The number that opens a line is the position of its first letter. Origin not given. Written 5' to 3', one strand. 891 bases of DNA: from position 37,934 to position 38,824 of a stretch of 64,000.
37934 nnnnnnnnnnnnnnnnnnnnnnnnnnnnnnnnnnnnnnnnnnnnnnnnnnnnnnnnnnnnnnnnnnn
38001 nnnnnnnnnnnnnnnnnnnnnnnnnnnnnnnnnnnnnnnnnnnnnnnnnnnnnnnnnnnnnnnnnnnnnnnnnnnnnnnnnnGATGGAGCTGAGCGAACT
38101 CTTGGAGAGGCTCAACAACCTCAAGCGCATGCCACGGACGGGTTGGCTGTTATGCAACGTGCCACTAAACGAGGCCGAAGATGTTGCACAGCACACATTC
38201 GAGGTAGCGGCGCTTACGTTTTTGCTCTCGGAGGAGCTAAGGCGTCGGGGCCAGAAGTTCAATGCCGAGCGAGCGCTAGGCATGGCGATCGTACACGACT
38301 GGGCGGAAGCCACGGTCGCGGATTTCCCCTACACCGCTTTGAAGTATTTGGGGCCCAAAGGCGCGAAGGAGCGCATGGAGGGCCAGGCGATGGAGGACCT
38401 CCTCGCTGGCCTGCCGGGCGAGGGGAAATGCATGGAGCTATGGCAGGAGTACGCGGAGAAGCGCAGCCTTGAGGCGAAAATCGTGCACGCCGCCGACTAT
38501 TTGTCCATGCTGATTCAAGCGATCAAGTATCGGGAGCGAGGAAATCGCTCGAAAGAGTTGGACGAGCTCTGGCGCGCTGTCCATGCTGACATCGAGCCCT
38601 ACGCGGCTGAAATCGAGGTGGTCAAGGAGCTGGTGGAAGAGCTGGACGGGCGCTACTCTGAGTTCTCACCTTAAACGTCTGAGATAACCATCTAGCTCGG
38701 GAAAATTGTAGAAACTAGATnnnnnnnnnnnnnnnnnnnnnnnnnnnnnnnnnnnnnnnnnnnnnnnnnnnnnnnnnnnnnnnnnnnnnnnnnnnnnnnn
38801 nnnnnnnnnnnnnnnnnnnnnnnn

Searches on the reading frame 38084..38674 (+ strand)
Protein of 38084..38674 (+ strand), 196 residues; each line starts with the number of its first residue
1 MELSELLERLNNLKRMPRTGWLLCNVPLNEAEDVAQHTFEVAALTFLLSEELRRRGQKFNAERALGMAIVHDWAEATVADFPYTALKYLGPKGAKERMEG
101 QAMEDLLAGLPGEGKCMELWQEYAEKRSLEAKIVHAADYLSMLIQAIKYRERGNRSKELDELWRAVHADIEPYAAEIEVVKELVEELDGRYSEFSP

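Call 72: search_protein_families(library=ncbifam, proteins=[window:38084-38674:+], max_evalue=0.00001)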
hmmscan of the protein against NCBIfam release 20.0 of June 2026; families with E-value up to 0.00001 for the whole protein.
window:38084-38674:+ (196 aa): 1 family
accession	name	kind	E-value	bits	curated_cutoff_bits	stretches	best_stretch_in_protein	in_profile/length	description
NF003009.0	PRK03826.1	equivalog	3.4e-11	43.2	122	1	3-155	3-154/197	5'-deoxynucleotidase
